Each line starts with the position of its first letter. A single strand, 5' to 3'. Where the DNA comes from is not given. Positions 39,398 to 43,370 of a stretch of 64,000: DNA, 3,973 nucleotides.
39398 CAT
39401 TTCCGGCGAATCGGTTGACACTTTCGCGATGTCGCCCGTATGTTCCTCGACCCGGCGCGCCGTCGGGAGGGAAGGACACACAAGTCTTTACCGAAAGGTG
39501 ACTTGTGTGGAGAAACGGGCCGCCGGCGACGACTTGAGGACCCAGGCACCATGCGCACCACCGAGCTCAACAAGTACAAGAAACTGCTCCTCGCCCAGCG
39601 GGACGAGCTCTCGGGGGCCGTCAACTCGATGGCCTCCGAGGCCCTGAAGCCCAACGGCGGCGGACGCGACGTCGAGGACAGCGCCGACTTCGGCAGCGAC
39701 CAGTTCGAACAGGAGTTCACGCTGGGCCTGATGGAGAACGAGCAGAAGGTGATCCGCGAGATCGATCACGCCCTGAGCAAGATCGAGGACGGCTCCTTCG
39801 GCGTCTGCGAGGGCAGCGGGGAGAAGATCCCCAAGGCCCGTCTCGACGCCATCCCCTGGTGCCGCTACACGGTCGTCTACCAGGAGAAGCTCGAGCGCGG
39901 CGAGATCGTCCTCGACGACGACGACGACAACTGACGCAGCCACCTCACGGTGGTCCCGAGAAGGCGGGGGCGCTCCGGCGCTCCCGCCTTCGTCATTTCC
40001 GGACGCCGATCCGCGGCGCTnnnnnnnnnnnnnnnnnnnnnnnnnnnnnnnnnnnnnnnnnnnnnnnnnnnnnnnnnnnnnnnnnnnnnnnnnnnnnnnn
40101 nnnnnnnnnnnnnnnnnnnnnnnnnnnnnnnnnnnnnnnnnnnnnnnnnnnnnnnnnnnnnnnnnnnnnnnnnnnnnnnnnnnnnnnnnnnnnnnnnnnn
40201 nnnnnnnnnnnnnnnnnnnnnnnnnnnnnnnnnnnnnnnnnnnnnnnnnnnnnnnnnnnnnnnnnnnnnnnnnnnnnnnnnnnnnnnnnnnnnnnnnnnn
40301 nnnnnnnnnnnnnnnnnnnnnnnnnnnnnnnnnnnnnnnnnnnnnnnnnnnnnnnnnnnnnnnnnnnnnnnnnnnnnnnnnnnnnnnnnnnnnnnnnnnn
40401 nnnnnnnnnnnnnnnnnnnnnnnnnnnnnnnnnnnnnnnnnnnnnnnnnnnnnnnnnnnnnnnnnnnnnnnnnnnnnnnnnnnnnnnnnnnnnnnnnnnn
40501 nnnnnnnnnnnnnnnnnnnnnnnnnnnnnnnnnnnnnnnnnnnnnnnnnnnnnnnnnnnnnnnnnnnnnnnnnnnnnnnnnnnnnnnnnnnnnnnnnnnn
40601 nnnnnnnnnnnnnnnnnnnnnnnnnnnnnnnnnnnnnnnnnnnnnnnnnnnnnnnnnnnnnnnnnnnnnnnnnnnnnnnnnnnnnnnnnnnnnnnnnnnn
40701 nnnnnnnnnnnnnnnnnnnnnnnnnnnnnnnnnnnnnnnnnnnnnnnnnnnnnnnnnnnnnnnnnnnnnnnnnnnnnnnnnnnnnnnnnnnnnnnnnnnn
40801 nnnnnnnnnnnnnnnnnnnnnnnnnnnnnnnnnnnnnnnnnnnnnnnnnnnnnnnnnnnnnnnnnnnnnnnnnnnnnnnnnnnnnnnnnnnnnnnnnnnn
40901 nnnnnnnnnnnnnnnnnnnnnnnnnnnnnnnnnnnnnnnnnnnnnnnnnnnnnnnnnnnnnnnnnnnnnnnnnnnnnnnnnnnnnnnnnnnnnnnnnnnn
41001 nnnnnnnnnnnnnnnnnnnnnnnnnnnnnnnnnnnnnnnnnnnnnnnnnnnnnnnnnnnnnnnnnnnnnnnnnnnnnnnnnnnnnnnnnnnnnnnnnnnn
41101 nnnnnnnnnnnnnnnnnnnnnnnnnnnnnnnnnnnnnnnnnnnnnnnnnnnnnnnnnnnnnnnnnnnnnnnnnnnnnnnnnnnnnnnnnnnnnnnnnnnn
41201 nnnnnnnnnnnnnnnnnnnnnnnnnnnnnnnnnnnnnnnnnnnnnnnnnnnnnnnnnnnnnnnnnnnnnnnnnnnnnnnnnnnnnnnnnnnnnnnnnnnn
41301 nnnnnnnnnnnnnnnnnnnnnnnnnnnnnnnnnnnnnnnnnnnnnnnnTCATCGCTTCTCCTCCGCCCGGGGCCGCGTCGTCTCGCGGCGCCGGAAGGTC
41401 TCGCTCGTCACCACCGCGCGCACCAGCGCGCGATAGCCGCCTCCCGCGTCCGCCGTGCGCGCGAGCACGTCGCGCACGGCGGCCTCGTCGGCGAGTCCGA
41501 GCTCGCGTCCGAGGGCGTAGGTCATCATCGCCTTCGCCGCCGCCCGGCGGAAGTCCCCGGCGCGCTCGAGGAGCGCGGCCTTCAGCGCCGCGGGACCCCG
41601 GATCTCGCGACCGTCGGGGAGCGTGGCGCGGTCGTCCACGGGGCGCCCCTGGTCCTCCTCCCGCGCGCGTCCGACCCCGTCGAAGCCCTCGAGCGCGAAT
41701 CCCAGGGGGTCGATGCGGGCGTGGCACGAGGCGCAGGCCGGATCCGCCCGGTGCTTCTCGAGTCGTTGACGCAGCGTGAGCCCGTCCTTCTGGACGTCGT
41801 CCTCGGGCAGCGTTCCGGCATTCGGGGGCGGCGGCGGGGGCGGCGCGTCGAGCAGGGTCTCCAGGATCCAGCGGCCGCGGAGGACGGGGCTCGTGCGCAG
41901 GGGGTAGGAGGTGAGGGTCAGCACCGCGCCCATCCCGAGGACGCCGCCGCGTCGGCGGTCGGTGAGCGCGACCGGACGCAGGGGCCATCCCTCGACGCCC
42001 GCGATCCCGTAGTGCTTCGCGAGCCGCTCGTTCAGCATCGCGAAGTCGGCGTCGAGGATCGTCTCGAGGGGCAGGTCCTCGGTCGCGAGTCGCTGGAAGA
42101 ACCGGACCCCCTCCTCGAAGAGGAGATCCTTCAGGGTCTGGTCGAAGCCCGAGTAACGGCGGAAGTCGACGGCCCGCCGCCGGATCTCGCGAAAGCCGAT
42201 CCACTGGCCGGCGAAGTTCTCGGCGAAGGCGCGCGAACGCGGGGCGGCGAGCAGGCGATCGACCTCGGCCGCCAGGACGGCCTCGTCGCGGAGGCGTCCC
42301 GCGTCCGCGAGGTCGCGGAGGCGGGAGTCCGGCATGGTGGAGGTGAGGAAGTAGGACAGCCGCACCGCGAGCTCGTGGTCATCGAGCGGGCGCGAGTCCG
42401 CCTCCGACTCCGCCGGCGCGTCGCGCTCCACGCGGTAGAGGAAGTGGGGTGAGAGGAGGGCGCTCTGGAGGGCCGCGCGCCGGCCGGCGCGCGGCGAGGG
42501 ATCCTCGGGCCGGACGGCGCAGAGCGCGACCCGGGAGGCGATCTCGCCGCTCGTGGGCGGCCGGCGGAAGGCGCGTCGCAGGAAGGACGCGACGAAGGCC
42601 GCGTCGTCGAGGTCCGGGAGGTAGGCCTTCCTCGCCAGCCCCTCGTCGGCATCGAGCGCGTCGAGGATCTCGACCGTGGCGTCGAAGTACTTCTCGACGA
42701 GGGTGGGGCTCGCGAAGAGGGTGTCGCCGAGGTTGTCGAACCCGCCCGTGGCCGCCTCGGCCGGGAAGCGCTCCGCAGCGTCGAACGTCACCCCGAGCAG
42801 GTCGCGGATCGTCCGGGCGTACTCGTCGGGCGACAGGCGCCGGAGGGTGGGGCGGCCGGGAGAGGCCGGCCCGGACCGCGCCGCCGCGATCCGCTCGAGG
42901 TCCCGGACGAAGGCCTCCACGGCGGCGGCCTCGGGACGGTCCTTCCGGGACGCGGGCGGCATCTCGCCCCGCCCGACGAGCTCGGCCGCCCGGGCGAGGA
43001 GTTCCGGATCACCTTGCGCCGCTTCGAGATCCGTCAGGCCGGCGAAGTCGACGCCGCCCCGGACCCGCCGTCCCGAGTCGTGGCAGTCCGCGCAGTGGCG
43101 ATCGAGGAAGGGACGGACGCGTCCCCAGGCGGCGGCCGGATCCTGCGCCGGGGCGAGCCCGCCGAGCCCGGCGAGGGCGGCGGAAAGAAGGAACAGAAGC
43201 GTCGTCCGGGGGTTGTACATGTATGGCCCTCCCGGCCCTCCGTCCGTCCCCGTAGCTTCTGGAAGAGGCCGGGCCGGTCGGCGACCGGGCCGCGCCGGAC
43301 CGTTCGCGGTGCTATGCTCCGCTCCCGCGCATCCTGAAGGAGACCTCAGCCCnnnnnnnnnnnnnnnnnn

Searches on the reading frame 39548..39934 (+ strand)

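Call 15: search_protein_families(library=pfam, proteins=[window:39548-39934:+], max_evalue=0.001)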
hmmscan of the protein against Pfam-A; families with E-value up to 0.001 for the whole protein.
window:39548-39934:+ (128 aa): 1 family
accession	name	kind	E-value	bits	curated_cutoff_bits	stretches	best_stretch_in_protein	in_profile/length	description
PF01258.23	zf-dskA_traR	-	1.5e-07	31.7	24.9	1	82-110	1-29/36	Prokaryotic dksA/traR C4-type zinc finger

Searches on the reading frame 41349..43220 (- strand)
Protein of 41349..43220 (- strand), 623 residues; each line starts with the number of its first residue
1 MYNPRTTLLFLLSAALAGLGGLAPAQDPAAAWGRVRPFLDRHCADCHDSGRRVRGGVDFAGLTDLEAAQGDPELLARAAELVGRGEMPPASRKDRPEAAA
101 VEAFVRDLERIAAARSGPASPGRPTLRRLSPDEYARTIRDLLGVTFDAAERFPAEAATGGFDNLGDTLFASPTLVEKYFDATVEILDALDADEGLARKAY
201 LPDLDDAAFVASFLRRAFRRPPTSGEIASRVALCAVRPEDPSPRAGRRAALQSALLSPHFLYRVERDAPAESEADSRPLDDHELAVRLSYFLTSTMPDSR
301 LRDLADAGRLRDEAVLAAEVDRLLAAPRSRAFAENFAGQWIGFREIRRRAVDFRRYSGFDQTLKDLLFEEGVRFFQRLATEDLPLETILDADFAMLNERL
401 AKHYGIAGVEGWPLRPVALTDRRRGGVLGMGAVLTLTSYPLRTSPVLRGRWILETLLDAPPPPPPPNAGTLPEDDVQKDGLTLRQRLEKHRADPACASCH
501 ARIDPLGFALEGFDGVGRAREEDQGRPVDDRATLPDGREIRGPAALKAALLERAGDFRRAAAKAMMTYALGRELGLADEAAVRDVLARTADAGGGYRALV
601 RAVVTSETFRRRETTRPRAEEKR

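Call 15: search_protein_families(library=pfam, proteins=[window:41349-43220:-], max_evalue=0.001)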
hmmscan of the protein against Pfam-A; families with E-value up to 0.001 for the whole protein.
window:41349-43220:- (623 aa): 5 families
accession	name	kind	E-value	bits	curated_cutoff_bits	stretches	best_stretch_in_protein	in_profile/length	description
PF07631.16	PSD4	-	5.3e-39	134.1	23.3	1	279-406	1-128/128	Protein of unknown function (DUF1592)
PF07627.16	PSCyt3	-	8.9e-34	116.1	27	1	424-523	1-98/98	Protein of unknown function (DUF1588)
PF07624.16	PSD2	-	1.7e-21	76.1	25.8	1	536-609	1-74/74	Protein of unknown function (DUF1585)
PF07626.16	PSD3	-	2.1e-21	76.6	23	1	127-188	1-62/65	Protein of unknown function (DUF1587)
PF07637.16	PSD5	-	5.1e-14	52.8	34.2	1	208-265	4-62/62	Protein of unknown function (DUF1595)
